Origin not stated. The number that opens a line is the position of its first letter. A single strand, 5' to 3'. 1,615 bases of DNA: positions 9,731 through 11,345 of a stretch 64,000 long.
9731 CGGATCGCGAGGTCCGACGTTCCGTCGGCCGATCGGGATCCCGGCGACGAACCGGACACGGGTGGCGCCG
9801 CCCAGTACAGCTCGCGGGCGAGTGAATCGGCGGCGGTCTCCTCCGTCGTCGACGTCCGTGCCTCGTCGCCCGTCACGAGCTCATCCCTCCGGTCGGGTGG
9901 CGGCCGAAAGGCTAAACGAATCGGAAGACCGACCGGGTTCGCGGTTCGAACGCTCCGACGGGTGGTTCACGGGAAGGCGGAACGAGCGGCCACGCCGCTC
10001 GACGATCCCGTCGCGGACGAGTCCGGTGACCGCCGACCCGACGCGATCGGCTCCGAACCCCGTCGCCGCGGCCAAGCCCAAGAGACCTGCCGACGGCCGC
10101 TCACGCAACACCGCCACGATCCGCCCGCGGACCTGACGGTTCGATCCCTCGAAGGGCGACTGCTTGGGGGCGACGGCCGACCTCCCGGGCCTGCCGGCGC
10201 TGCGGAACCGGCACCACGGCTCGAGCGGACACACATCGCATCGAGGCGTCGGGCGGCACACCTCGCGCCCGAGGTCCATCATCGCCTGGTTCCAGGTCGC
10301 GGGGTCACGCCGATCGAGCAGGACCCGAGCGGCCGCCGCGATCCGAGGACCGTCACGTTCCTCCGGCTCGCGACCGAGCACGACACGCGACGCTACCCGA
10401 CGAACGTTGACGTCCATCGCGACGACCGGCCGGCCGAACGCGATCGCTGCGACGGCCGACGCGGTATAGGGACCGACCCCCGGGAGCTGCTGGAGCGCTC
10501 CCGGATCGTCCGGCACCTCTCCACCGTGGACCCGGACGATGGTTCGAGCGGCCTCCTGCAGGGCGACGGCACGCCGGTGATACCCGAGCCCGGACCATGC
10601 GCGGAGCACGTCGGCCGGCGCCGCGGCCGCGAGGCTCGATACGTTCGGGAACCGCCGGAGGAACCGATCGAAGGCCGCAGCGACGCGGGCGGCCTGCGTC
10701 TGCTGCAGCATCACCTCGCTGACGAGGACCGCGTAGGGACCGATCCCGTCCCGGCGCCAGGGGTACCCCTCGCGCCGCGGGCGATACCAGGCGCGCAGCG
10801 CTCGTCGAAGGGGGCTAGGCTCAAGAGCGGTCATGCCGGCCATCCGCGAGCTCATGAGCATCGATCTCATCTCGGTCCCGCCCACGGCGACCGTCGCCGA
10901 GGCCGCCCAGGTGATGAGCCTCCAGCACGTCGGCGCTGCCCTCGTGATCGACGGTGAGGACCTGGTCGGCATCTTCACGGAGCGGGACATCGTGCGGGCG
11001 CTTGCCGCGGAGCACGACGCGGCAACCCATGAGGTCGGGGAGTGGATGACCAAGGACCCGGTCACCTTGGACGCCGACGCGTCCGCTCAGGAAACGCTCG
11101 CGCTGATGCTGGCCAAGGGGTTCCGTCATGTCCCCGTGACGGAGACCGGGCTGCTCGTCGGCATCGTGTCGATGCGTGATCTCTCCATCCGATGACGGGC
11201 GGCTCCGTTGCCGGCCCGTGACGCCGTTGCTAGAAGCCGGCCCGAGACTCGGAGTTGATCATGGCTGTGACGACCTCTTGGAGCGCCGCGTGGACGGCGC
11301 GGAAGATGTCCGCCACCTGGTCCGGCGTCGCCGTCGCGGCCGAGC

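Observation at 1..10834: Eleven co-directional genes with 1-4 bp start/stop overlaps form an envelope glycoconjugate operon with an embedded Fur-family regulator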

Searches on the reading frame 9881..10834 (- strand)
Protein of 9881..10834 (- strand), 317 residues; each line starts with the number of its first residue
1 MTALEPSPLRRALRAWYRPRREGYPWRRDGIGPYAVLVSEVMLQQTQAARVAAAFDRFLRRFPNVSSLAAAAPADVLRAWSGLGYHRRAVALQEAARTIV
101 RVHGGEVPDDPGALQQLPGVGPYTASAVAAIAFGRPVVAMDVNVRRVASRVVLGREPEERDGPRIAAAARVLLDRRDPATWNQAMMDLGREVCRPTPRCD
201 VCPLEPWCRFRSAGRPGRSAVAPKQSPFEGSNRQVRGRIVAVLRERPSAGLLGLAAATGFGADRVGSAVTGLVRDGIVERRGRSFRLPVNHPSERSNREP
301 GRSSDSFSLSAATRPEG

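Call 8: search_protein_families(library=pfam, proteins=[window:9881-10834:-], max_evalue=0.01)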
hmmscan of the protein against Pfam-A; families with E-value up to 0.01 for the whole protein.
window:9881-10834:- (317 aa): 2 families
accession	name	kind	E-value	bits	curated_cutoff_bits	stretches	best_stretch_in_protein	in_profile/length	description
PF00730.31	HhH-GPD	-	6.7e-18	65.4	26.2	1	38-156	1-91/108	HhH-GPD superfamily base excision DNA repair protein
PF00633.29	HHH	-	6.8e-06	26.1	24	1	103-130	2-29/30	Helix-hairpin-helix motif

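Call 9: search_protein_families(library=ncbifam, proteins=[window:9881-10834:-], max_evalue=0.01)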
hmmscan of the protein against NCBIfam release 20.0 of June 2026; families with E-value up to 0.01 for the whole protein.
window:9881-10834:- (317 aa): 7 families
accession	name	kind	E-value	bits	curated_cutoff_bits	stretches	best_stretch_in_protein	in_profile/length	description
TIGR01084.1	mutY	equivalog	8.4e-63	212.5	286.5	1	9-218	2-216/277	A/G-specific adenine glycosylase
NF008132.0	PRK10880.1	equivalog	4.9e-45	154.1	427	1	14-211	12-212/351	A/G-specific adenine glycosylase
NF010488.0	PRK13910.1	equivalog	2e-31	109.5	471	1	41-210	1-169/290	adenine-specific DNA glycosylase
TIGR01083.1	nth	equivalog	5.8e-22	78.3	211.7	1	33-199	27-192/192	endonuclease III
NF007978.0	PRK10702.1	equivalog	1.3e-11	44.5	405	1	85-211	82-206/211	endonuclease III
NF053634.1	MonDNAglycDR2438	equivalog_domain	1.9e-09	37.4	400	1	33-208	20-204/219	monofunctional DNA glycosylase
TIGR00588.1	ogg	subfamily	2.1e-05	23.8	397.85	1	58-162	159-271/310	8-oxoguanine DNA-glycosylase (ogg)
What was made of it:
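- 9881..10834 (-): Module A: MutY-like HhH-GPD DNA glycosylase. The last 33 codons (about 9881-9979) are a clade-specific read-through tail. PF00730 6.7e-18; TIGR01084 8.4e-63, below the curated cut-off (calls 8, 9).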

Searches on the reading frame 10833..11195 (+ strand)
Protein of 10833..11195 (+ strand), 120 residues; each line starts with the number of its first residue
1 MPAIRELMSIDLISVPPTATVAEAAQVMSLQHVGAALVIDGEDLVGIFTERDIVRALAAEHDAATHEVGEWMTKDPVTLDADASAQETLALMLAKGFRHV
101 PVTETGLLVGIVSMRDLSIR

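Call 54: search_protein_families(library=ncbifam, proteins=[window:10833-11195:+], max_evalue=0.01)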
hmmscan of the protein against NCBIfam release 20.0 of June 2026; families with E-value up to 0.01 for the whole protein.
window:10833-11195:+ (120 aa): 20 families
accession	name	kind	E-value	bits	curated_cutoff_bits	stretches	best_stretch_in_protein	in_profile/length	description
TIGR00393.1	kpsF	subfamily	3.8e-12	46.4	203.7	1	5-112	158-267/268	KpsF/GutQ family sugar-phosphate isomerase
NF041552.1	TF_PrdR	equivalog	1.7e-11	43.2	795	1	4-117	8-121/577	sigma-54 dependent transcriptional regulator PrdR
NF008141.0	PRK10892.1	equivalog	3.2e-11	43.1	505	2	45-117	250-322/328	arabinose-5-phosphate isomerase KdsD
NF041569.1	A-tRNAntase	equivalog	3.1e-09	35.7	1440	1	5-117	312-422/880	A-adding tRNA nucleotidyltransferase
NF011447.0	PRK14869.2-3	equivalog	3.3e-09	35.9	522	1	4-60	70-127/540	putative manganese-dependent inorganic diphosphatase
NF053603.1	HhpR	exception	6.4e-09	35.4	520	2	4-58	224-279/282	CBS domain-containing high hydrostatic pressure regulator HhpR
NF008581.0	PRK11543.1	equivalog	3.4e-08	32.9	481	1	14-117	211-315/321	arabinose-5-phosphate isomerase GutQ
TIGR01302.1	IMP_dehydrog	equivalog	6e-08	32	481.5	1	6-118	84-197/450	IMP dehydrogenase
TIGR01303.1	IMP_DH_rel_1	equivalog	4.6e-07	29.1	562.75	1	13-114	99-195/475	GuaB1 family IMP dehydrogenase-related protein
NF005869.0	PRK07807.1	equivalog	8.4e-07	28.4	549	1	12-115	99-198/479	GuaB1 family IMP dehydrogenase-related protein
NF011449.0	PRK14869.2-5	equivalog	1.1e-06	28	411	1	7-118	72-202/451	putative manganese-dependent inorganic diphosphatase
NF011446.0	PRK14869.2-2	equivalog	1.4e-06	27.1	601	1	65-117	75-128/576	putative manganese-dependent inorganic diphosphatase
NF053704.1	TransRegCcpNBacil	equivalog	4.5e-06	26.2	260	1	5-83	78-158/208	transcriptional regulator CcpN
NF002505.0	PRK01862.1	equivalog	7.9e-06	24.8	482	1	4-113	449-562/577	ClcB-like voltage-gated chloride channel protein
NF011442.0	PRK14869.1-4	equivalog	8.4e-06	24.5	400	0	69-117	73-122/543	putative manganese-dependent inorganic diphosphatase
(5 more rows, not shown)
